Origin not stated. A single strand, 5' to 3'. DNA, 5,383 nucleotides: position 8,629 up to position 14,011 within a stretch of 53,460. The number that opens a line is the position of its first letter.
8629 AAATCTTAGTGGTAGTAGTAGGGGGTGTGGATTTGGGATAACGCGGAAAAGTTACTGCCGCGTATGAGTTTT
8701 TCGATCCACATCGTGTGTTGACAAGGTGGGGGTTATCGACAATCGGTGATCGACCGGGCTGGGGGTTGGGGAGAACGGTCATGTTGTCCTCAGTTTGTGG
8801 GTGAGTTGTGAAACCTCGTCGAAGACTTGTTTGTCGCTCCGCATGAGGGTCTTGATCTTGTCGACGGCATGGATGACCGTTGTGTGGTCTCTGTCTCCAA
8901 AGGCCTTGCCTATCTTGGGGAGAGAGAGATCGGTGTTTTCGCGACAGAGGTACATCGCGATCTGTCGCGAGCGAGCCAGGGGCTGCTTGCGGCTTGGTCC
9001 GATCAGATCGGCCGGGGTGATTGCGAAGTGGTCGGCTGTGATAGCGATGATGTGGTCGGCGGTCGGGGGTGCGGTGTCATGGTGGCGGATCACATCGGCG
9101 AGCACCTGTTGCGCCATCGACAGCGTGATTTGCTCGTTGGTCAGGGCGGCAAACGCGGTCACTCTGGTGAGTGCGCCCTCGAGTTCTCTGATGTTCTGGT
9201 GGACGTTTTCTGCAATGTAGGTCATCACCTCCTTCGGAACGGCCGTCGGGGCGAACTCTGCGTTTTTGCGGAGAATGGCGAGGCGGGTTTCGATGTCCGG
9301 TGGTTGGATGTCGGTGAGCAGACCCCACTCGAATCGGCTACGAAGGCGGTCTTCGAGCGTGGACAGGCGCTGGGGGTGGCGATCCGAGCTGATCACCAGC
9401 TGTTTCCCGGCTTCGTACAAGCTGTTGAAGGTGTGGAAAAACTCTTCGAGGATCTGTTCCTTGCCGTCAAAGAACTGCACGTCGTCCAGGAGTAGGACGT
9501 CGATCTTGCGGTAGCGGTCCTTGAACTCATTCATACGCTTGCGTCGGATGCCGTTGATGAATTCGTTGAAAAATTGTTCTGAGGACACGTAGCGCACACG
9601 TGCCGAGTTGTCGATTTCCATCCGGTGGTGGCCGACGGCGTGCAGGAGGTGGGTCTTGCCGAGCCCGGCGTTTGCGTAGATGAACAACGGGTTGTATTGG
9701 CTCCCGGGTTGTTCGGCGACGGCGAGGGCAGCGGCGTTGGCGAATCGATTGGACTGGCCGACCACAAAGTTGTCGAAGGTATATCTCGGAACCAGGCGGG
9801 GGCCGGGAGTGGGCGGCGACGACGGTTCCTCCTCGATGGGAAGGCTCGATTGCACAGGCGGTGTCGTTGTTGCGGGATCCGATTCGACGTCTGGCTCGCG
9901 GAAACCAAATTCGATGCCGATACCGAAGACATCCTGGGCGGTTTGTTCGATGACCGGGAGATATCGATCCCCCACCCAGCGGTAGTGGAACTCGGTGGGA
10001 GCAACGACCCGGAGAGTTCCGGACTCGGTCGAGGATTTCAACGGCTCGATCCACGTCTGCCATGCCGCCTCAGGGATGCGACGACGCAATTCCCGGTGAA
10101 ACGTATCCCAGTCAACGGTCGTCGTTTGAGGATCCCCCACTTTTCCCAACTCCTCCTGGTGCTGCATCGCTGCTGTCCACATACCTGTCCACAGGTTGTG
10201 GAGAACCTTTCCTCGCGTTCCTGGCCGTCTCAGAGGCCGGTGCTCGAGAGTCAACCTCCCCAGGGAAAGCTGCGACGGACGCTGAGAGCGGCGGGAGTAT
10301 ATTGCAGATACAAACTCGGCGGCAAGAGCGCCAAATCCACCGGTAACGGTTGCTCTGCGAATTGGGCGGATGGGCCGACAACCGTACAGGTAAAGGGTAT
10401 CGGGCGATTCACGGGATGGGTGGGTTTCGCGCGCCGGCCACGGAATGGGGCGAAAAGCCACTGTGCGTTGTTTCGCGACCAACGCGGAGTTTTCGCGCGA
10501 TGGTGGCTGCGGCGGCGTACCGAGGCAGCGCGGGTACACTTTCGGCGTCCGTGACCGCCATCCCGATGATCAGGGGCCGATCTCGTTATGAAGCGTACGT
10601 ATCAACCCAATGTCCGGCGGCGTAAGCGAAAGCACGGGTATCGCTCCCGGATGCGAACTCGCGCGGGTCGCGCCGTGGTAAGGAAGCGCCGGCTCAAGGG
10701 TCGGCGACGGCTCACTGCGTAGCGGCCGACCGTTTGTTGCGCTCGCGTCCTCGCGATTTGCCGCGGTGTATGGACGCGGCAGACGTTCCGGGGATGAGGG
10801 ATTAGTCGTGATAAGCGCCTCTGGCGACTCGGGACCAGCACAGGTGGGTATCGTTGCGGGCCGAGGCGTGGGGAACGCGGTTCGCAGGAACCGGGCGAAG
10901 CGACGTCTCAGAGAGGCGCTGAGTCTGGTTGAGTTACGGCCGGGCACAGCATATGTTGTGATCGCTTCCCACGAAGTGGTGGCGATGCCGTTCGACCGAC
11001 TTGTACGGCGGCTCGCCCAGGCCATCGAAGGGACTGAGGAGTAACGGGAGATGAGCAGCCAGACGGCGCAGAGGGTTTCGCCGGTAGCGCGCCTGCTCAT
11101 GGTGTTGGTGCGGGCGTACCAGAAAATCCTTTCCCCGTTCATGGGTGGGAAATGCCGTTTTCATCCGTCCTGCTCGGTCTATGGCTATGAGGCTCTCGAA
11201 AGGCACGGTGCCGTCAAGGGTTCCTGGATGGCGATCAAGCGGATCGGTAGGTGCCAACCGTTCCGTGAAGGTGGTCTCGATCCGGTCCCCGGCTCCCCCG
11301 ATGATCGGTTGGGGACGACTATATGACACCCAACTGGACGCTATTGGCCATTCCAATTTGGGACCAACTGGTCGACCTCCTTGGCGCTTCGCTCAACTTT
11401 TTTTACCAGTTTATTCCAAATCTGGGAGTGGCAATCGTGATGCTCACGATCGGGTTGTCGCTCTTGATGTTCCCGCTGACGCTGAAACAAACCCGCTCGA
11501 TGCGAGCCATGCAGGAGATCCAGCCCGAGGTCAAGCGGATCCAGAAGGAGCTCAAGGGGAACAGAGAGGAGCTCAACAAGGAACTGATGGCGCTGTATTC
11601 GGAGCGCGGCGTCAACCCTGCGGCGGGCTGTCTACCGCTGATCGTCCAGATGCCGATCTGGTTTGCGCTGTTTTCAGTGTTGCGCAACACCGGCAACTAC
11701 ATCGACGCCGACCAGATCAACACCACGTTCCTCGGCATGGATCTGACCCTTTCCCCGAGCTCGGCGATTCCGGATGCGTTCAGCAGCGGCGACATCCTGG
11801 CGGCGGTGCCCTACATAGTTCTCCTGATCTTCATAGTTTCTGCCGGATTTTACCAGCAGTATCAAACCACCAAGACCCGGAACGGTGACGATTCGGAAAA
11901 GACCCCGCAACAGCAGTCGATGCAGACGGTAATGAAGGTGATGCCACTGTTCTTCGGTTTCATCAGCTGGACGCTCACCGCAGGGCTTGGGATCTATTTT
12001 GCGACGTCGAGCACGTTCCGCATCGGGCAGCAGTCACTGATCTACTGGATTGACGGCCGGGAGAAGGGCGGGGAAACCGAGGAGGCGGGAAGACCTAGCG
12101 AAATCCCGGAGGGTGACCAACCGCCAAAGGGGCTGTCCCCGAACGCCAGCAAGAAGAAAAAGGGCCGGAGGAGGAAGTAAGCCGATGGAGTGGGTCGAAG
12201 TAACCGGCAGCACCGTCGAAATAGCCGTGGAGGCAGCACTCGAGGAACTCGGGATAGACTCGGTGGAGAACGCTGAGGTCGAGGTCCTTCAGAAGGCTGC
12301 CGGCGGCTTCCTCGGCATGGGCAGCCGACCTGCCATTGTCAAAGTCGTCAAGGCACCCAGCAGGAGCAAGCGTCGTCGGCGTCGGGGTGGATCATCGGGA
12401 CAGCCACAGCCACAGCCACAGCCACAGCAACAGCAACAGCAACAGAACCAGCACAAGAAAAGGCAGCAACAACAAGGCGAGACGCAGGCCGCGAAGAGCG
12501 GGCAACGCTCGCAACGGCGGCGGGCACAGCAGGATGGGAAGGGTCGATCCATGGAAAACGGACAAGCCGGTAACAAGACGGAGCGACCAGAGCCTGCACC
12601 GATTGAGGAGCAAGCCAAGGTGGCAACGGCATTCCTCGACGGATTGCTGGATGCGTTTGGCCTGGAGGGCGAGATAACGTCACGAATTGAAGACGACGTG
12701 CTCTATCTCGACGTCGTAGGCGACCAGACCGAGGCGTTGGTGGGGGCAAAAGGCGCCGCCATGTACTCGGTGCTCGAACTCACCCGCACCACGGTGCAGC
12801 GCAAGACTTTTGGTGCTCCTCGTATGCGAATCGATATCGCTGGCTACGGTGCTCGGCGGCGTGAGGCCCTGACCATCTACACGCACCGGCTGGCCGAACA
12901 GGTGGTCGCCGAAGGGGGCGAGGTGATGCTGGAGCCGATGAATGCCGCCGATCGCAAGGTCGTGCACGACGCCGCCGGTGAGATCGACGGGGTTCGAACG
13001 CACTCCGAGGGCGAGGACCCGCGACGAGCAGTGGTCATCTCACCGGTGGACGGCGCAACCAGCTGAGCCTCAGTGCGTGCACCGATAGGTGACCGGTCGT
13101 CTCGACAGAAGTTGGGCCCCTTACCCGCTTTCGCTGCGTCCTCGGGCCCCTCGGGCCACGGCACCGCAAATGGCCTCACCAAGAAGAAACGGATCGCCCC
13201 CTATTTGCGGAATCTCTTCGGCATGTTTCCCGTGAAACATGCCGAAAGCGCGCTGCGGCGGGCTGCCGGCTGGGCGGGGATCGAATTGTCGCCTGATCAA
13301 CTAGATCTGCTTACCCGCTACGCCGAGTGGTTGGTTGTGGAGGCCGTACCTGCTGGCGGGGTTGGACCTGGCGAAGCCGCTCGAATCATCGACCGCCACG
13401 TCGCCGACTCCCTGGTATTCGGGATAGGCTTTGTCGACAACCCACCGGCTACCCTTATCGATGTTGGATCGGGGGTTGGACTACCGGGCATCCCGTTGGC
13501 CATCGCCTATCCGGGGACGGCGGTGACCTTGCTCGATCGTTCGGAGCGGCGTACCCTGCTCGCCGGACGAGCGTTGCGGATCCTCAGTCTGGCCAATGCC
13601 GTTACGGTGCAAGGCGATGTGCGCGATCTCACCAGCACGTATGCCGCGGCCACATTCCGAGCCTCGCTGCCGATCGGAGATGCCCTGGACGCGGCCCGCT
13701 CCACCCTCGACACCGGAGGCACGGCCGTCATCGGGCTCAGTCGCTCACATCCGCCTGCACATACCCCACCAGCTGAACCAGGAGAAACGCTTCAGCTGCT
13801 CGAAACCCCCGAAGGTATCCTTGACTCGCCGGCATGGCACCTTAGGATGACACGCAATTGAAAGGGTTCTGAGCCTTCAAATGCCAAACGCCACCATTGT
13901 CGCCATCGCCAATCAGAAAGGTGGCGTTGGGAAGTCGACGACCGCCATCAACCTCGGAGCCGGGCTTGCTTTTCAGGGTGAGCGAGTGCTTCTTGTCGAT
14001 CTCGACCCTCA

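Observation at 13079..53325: Dispersed ~100-nt hairpin-repeat family: six loci in 53 kb, each just after a stop codon and co-oriented with the upstream gene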

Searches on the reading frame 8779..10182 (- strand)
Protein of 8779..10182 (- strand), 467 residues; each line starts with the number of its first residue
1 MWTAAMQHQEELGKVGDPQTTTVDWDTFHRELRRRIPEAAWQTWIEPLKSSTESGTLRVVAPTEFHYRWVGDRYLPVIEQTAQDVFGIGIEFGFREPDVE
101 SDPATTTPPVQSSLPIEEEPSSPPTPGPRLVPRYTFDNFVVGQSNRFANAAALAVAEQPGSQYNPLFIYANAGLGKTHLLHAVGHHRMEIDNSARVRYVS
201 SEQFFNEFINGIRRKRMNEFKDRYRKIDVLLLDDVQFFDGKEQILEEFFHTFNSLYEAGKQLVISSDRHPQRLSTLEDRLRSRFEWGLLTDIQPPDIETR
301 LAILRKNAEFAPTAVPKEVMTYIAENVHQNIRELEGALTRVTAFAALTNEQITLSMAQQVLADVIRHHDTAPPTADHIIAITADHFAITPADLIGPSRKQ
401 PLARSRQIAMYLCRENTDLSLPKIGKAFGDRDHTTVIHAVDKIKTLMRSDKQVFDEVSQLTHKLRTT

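Call 55: find_homologous_proteins(query=window:8779-10182:-, max_evalue=1e-50)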
Query window:8779-10182:- (467 aa): 8000 proteins with E <= 1e-50 among 8000 candidates; the best 120 are listed.
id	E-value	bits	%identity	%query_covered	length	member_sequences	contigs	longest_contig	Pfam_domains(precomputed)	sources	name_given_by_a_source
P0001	0.0e+0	1053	99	100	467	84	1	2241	PF11638.14,PF01695.24,PF00308.25,PF08299.18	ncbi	-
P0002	6.4e-252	855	82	98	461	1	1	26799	PF11638.14,PF01695.24,PF00308.25,PF08299.18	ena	-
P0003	1.1e-251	854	82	98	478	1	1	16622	PF11638.14,PF01695.24,PF00308.25,PF08299.18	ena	-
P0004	1.4e-251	853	82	98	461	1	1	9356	PF11638.14,PF01695.24,PF00308.25,PF08299.18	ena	-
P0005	3.7e-249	845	82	98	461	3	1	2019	PF11638.14,PF01695.24,PF00308.25,PF08299.18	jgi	jgi:chromosomal replication initiator protein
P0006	6.3e-249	845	83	97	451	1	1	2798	PF11638.14,PF01695.24,PF00308.25,PF08299.18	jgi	-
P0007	1.2e-248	844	83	97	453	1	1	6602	PF11638.14,PF01695.24,PF00308.25,PF08299.18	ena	-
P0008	1.8e-248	843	82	97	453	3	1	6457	PF11638.14,PF01695.24,PF00308.25,PF08299.18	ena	-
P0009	1.9e-248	843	82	97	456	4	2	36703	PF11638.14,PF01695.24,PF00308.25,PF08299.18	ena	-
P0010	4.3e-248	842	79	100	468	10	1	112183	PF11638.14,PF01695.24,PF00308.25,PF08299.18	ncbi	-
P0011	9.8e-248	841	82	97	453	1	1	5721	PF11638.14,PF01695.24,PF00308.25,PF08299.18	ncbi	-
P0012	4.8e-247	838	82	97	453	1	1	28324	PF11638.14,PF01695.24,PF00308.25,PF08299.18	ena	-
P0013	1.9e-246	837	82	97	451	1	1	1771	PF11638.14,PF01695.24,PF00308.25,PF08299.18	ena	-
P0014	3.9e-246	835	78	100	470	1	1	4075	PF11638.14,PF01695.24,PF00308.25,PF08299.18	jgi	jgi:chromosomal replication initiator protein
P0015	4.7e-246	835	82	97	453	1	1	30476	PF11638.14,PF01695.24,PF00308.25,PF08299.18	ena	-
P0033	6.0e-218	743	73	97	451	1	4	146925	PF11638.14,PF01695.24,PF00308.25,PF08299.18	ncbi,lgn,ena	-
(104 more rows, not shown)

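Call 56: find_encoding_contigs(protein=P0010, flank=10000, max_places=2)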
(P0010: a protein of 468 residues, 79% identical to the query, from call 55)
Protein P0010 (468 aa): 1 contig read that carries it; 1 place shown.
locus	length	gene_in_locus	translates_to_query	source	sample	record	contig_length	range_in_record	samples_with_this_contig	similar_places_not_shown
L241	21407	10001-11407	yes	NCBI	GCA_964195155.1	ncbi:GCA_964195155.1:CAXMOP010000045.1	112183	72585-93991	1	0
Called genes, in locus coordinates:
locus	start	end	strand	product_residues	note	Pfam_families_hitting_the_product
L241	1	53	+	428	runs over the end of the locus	-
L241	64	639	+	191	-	PF04542:Sigma70_r2, PF08281:Sigma70_r4_2, PF04545:Sigma70_r4 (faint)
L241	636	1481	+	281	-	-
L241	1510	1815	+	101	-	-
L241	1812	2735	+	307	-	PF00890:FAD_binding_2 (faint), PF01266:DAO (faint), PF03486:HI0933_like (faint), PF07992:Pyr_redox_2, PF13738:Pyr_redox_3, PF00070:Pyr_redox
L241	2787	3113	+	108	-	PF00085:Thioredoxin, PF13098:Thioredoxin_2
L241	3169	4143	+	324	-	PF01471:PG_binding_1, PF09374:PG_binding_3 (faint), PF01471:PG_binding_1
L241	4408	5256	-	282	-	PF02195:ParB_N, PF17762:HTH_ParB, PF23552:ParB_C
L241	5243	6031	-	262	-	PF00142:Fer4_NifH, PF02374:ArsA_ATPase (faint), PF06564:CBP_BcsQ, PF09140:MipZ, PF10609:ParA, PF13614:AAA_31, PF01656:CbiA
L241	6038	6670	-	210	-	PF02527:GidB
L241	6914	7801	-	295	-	PF14804:Jag_N, PF01424:R3H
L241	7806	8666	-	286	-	PF02096:60KD_IMP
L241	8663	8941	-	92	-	PF01809:YidD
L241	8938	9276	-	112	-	PF00825:Ribonuclease_P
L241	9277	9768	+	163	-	-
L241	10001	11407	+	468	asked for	PF11638:DnaA_N, PF00308:Bac_DnaA, PF01695:IstB_IS21 (weak), PF08299:Bac_DnaA_C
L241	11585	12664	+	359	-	PF00712:DNA_pol3_beta, PF02767:DNA_pol3_beta_2, PF02768:DNA_pol3_beta_3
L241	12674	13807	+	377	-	PF02463:SMC_N, PF13175:AAA_15 (weak), PF13476:AAA_23, PF13304:AAA_21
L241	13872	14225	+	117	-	PF05258:DciA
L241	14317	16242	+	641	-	PF02518:HATPase_c, PF00204:DNA_gyraseB, PF01751:Toprim, PF00986:DNA_gyraseB_C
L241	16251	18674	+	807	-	PF00521:DNA_topoisoIV, PF03989:DNA_gyraseA_C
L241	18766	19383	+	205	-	PF12089:DUF3566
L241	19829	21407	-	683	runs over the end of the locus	PF00578:AhpC-TSA, PF08534:Redoxin, PF13905:Thioredoxin_8, PF25021:TEN_NHL (faint), PF01436:NHL (faint)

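Call 57: find_encoding_contigs(protein=P0033, flank=10000, max_places=2)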
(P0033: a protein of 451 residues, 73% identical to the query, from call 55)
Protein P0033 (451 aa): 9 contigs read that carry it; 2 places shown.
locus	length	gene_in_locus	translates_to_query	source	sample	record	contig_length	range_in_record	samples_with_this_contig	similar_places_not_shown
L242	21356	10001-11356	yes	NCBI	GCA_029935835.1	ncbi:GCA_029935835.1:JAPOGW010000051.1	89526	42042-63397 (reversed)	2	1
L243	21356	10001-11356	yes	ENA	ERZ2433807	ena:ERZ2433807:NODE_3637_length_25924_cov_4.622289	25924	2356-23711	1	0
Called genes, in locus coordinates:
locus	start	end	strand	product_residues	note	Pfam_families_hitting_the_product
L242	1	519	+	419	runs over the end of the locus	-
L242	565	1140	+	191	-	PF04542:Sigma70_r2, PF08281:Sigma70_r4_2, PF04545:Sigma70_r4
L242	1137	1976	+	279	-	-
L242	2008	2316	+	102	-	-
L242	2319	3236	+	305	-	PF00890:FAD_binding_2 (faint), PF01266:DAO (faint), PF01946:Thi4 (faint), PF03486:HI0933_like (faint), PF07992:Pyr_redox_2, PF12831:FAD_oxidored (faint), PF13738:Pyr_redox_3, PF00070:Pyr_redox, +1 more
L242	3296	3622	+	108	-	PF00085:Thioredoxin, PF13098:Thioredoxin_2, PF13905:Thioredoxin_8 (faint)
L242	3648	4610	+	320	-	PF01471:PG_binding_1, PF09374:PG_binding_3 (faint), PF01471:PG_binding_1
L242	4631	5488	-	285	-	PF02195:ParB_N, PF17762:HTH_ParB, PF23552:ParB_C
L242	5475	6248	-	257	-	PF00142:Fer4_NifH, PF01656:CbiA, PF02374:ArsA_ATPase (faint), PF09140:MipZ, PF10609:ParA, PF13614:AAA_31, PF06564:CBP_BcsQ (weak)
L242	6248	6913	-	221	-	PF02527:GidB, PF13847:Methyltransf_31 (weak)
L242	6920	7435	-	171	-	PF01424:R3H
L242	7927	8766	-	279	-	PF02096:60KD_IMP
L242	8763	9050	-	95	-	PF01809:YidD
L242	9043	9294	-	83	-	PF00825:Ribonuclease_P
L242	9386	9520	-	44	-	PF00468:Ribosomal_L34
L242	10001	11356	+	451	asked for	PF11638:DnaA_N, PF00308:Bac_DnaA, PF01695:IstB_IS21 (weak), PF08299:Bac_DnaA_C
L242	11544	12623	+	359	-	PF00712:DNA_pol3_beta, PF02767:DNA_pol3_beta_2, PF02768:DNA_pol3_beta_3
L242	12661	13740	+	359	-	PF02463:SMC_N, PF13476:AAA_23, PF13304:AAA_21 (weak)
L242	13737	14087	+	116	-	PF05258:DciA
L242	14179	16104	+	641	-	PF02518:HATPase_c, PF00204:DNA_gyraseB, PF01751:Toprim, PF00986:DNA_gyraseB_C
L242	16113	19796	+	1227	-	PF00521:DNA_topoisoIV, PF14890:Intein_splicing (weak), PF14528:LAGLIDADG_3, PF00521:DNA_topoisoIV, PF03989:DNA_gyraseA_C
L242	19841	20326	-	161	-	PF02861:Clp_N (weak)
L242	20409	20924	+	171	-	PF12089:DUF3566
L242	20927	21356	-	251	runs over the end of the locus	-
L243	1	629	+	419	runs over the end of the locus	-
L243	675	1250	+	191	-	PF04542:Sigma70_r2, PF08281:Sigma70_r4_2, PF04545:Sigma70_r4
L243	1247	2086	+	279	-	-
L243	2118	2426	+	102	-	-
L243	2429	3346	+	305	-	PF00890:FAD_binding_2 (faint), PF01266:DAO (faint), PF01946:Thi4 (faint), PF03486:HI0933_like (faint), PF07992:Pyr_redox_2, PF12831:FAD_oxidored (faint), PF13738:Pyr_redox_3, PF00070:Pyr_redox, +1 more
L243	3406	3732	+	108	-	PF00085:Thioredoxin, PF13098:Thioredoxin_2, PF13905:Thioredoxin_8 (faint)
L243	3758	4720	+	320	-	PF01471:PG_binding_1, PF09374:PG_binding_3 (faint), PF01471:PG_binding_1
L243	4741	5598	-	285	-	PF02195:ParB_N, PF17762:HTH_ParB, PF23552:ParB_C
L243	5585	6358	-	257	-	PF00142:Fer4_NifH, PF01656:CbiA, PF02374:ArsA_ATPase (faint), PF09140:MipZ, PF10609:ParA, PF13614:AAA_31, PF06564:CBP_BcsQ (weak)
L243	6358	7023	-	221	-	PF02527:GidB, PF13847:Methyltransf_31 (weak)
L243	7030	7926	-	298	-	PF14804:Jag_N, PF01424:R3H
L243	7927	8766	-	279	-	PF02096:60KD_IMP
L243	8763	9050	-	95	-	PF01809:YidD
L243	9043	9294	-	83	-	PF00825:Ribonuclease_P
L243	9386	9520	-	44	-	PF00468:Ribosomal_L34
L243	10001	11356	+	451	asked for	PF11638:DnaA_N, PF00308:Bac_DnaA, PF01695:IstB_IS21 (weak), PF08299:Bac_DnaA_C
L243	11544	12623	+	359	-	PF00712:DNA_pol3_beta, PF02767:DNA_pol3_beta_2, PF02768:DNA_pol3_beta_3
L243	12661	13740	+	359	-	PF02463:SMC_N, PF13476:AAA_23, PF13304:AAA_21 (weak)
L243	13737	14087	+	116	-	PF05258:DciA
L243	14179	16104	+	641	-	PF02518:HATPase_c, PF00204:DNA_gyraseB, PF01751:Toprim, PF00986:DNA_gyraseB_C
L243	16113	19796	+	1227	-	PF00521:DNA_topoisoIV, PF14890:Intein_splicing (weak), PF14528:LAGLIDADG_3, PF00521:DNA_topoisoIV, PF03989:DNA_gyraseA_C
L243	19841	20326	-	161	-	PF02861:Clp_N (weak)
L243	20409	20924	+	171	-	PF12089:DUF3566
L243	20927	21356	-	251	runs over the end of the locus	-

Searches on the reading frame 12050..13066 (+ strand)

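Call 13: search_protein_families(library=pfam, proteins=[window:12050-13066:+])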
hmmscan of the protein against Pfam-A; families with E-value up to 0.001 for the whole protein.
window:12050-13066:+ (338 aa): 3 families
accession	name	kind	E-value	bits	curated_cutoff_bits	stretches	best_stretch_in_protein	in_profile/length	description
PF01424.28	R3H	-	2.2e-14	53.6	26.8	1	274-332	3-60/60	R3H domain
PF14804.11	Jag_N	-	4.5e-14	53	25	1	51-100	1-49/50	Jag N-terminus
PF03153.18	TFIIA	-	0.0002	21.9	36.2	1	113-184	186-260/415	Transcription factor IIA, alpha/beta subunit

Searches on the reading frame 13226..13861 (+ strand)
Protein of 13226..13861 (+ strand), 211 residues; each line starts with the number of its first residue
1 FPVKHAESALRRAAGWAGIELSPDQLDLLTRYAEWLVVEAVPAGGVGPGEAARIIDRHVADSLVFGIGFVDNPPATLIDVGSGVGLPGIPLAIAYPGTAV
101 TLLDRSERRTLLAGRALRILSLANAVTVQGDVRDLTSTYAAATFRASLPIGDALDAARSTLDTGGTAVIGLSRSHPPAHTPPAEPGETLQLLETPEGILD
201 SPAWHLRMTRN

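Call 13: search_protein_families(library=pfam, proteins=[window:13226-13861:+])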
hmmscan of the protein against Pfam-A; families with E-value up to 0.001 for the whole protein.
window:13226-13861:+ (211 aa): 1 family
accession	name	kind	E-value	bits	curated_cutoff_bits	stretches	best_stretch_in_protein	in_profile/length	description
PF02527.21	GidB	-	3.2e-21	76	27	1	26-167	2-144/184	rRNA small subunit methyltransferase G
